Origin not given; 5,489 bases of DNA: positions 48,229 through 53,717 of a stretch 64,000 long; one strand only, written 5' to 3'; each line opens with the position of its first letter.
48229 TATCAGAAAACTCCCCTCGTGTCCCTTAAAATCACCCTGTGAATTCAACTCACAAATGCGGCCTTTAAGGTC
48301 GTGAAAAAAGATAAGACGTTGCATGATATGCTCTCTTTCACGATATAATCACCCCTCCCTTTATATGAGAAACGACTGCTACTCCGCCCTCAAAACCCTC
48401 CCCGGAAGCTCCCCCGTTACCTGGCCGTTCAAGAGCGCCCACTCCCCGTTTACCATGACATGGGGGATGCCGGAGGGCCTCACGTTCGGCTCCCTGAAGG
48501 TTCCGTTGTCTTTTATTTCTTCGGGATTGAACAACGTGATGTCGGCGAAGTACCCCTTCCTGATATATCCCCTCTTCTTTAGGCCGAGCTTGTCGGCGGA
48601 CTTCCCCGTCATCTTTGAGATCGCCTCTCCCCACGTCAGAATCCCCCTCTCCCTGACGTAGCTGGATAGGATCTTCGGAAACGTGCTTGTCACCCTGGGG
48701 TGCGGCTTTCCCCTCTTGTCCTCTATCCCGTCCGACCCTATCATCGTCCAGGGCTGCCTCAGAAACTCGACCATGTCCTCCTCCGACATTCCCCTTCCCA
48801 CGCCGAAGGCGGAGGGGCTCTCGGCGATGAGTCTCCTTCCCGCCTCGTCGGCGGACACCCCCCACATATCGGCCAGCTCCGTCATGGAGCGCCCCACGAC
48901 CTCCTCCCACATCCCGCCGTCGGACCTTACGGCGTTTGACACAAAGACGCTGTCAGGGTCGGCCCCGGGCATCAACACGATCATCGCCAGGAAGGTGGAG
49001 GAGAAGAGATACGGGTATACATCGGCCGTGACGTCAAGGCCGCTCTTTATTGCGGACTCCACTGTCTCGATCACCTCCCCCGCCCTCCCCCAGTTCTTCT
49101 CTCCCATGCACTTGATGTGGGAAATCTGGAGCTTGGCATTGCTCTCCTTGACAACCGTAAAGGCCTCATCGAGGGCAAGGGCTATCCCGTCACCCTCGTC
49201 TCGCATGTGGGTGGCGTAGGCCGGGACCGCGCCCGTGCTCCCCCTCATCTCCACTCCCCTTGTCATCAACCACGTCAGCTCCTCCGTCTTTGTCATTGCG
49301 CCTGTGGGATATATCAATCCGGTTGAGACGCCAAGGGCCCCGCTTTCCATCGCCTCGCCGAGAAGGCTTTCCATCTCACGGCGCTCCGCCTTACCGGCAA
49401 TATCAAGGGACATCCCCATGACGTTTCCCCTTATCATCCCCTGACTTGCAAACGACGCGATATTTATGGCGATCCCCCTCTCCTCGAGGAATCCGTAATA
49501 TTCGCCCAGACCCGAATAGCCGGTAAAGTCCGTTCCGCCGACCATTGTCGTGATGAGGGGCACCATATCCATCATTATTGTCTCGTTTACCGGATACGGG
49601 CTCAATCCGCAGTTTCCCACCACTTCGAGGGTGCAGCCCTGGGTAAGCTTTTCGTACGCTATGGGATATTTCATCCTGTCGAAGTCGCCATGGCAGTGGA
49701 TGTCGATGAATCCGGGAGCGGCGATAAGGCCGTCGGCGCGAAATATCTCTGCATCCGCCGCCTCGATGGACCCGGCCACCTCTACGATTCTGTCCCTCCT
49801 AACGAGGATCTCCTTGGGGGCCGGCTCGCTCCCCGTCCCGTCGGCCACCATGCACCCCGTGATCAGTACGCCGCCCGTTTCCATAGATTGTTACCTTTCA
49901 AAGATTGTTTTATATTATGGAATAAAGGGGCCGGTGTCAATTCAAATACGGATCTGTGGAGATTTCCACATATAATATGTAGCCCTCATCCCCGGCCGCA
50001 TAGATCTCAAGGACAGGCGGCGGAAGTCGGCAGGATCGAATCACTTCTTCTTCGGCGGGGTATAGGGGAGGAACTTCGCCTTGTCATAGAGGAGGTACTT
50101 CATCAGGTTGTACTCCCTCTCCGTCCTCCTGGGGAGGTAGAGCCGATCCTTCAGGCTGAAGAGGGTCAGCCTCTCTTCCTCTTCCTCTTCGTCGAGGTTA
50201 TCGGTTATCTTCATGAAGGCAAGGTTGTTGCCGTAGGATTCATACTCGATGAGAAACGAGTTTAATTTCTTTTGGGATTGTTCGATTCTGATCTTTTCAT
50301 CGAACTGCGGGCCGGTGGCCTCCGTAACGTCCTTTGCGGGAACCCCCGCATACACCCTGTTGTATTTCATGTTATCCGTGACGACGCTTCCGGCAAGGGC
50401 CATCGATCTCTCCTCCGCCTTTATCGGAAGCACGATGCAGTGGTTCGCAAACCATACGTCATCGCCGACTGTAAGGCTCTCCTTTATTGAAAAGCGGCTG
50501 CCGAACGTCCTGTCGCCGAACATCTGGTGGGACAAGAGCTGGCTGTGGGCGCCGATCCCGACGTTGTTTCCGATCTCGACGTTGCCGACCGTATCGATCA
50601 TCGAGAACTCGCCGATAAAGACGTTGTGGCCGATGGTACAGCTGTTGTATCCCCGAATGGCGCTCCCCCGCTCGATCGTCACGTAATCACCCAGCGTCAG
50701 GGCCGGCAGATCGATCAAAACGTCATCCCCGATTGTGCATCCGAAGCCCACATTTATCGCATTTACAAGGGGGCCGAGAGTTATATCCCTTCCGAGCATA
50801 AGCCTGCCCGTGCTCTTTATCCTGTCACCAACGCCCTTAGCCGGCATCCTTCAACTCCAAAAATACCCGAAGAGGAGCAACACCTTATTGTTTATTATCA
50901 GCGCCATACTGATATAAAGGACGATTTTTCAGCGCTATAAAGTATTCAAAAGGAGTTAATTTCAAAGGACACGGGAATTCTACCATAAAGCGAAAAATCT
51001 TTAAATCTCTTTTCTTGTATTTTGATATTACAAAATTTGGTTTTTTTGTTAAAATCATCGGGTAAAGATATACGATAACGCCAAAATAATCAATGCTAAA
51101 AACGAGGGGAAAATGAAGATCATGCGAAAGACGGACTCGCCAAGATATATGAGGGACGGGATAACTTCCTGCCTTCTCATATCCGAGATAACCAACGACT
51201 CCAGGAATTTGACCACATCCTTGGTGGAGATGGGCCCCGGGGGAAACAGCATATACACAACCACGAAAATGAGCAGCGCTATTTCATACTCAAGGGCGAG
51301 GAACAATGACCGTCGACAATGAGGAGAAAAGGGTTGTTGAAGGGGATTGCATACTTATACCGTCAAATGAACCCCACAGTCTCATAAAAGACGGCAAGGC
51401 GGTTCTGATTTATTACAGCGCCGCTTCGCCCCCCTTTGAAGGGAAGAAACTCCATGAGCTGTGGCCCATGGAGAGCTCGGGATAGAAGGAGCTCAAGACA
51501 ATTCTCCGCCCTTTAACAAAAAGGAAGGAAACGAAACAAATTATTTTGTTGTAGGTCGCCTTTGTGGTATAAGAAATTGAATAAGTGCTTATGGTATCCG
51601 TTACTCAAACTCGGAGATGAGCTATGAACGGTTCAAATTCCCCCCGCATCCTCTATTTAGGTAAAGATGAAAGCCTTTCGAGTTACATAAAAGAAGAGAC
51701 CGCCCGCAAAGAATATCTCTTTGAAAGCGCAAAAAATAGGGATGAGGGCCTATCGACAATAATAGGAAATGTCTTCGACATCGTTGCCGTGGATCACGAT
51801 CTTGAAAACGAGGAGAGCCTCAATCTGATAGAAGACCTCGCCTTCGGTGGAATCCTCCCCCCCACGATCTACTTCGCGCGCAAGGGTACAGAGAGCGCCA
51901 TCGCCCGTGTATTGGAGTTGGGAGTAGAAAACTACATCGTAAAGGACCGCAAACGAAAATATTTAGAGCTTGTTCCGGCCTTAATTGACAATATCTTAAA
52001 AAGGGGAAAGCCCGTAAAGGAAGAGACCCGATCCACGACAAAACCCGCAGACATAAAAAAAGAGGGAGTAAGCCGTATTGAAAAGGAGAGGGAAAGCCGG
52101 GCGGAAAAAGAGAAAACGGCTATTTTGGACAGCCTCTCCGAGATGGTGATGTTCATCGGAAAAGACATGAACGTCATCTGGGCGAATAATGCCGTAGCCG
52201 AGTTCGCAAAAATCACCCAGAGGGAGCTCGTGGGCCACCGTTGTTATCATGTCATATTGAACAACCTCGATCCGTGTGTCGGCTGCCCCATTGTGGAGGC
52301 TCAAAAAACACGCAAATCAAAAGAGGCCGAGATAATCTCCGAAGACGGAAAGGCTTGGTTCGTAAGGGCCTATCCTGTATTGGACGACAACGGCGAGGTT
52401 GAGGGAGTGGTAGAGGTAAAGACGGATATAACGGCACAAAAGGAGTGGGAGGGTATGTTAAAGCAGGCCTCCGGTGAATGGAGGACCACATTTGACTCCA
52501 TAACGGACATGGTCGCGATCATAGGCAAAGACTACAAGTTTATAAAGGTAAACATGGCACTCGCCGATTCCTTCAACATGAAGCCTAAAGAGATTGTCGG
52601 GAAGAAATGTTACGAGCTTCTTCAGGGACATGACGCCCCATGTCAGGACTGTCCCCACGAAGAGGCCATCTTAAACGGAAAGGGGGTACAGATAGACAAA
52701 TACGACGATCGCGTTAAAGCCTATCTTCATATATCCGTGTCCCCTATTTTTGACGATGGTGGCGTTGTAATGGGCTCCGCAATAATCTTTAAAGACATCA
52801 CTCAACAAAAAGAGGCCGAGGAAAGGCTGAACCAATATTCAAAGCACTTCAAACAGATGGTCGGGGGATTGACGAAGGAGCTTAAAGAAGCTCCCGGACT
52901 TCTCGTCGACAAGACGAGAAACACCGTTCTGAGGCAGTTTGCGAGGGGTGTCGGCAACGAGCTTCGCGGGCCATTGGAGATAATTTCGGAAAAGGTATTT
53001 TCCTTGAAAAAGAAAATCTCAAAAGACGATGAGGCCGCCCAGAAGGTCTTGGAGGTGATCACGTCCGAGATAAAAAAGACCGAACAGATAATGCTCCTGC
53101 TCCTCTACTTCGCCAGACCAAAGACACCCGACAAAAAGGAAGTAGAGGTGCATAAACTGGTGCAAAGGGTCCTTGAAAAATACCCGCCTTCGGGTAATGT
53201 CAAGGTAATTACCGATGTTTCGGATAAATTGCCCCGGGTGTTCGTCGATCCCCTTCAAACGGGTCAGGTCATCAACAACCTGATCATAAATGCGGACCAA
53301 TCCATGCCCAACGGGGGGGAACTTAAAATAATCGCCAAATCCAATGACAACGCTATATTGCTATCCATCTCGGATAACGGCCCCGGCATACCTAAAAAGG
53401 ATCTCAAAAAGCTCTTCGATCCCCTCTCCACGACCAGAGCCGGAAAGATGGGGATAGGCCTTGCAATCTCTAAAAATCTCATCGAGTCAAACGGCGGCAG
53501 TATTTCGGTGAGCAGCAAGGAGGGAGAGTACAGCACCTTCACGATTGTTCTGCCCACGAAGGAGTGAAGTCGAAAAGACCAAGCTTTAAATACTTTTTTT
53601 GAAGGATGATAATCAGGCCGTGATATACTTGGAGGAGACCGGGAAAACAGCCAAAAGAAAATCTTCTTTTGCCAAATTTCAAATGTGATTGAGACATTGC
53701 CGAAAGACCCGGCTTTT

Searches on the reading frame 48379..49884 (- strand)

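Call 66: search_protein_families(library=pfam, proteins=[window:48379-49884:-], max_evalue=0.001)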
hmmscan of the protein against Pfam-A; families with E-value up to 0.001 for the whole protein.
window:48379-49884:- (501 aa): 2 families
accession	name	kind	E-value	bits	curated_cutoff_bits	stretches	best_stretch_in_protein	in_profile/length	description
PF07969.17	Amidohydro_3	-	2.3e-19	70.7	29.7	2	373-481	361-469/472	Amidohydrolase family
PF01979.26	Amidohydro_1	-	5.4e-07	29.6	25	1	409-482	275-344/345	Amidohydrolase family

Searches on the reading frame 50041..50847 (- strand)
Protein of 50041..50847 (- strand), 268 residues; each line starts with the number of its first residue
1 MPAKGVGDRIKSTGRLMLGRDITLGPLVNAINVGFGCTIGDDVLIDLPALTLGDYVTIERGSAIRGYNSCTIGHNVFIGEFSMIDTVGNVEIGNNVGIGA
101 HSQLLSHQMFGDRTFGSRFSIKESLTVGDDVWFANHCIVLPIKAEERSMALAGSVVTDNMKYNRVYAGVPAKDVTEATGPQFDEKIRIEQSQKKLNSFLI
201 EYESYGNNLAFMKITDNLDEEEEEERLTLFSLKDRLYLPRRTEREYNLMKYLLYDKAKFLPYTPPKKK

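Call 66: search_protein_families(library=pfam, proteins=[window:50041-50847:-], max_evalue=0.001)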
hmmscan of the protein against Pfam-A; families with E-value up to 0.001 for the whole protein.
window:50041-50847:- (268 aa): 2 families
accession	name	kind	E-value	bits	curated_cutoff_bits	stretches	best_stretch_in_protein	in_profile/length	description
PF00132.30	Hexapep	-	2.9e-08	33.5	27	1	70-103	2-33/36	Bacterial transferase hexapeptide (six repeats)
PF25084.1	LbH_EIF2B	-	6.7e-06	26.5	54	0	67-139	13-87/105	EIF2B subunit epsilon LbH domain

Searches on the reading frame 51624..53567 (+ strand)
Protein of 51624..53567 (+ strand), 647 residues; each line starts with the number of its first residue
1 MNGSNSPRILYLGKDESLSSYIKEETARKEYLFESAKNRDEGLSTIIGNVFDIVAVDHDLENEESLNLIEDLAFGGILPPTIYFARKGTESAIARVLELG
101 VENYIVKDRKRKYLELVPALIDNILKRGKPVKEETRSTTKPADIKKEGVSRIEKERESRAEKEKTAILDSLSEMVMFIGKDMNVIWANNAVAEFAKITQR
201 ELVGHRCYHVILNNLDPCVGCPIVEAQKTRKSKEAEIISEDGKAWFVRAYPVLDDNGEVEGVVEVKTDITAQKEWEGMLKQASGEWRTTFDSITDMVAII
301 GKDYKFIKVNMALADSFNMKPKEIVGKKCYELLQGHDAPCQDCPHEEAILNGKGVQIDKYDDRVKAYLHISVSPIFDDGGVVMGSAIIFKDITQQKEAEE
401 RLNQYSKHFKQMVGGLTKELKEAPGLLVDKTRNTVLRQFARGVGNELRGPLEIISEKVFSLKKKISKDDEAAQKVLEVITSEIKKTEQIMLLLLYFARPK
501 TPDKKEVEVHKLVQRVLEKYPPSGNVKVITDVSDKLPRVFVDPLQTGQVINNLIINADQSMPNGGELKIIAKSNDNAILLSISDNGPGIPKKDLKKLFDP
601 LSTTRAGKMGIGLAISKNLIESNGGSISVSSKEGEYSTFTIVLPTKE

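Call 66: search_protein_families(library=pfam, proteins=[window:51624-53567:+], max_evalue=0.001)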
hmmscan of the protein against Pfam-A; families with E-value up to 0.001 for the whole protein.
window:51624-53567:+ (647 aa): 7 families
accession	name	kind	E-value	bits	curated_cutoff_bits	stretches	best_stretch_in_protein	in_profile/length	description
PF08448.16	PAS_4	-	2.7e-27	95.6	23.1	2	168-273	1-109/110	PAS fold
PF02518.31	HATPase_c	-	3.2e-23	82.7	26.4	1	542-646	2-110/111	Histidine kinase-, DNA gyrase B-, and HSP90-like ATPase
PF13426.13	PAS_9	-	8.4e-21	74.6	27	2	295-394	2-103/103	PAS domain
PF13596.12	PAS_10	-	6.6e-10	40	22.1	1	166-270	3-106/106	PAS domain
PF00989.32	PAS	-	1.7e-07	31.7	22.6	0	285-392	2-113/113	PAS fold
PF13188.13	PAS_8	-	2.2e-05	24.6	21.8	0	166-219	5-54/65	PAS domain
PF00072.30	Response_reg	-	0.00037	21.1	30.2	1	22-113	14-105/111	Response regulator receiver domain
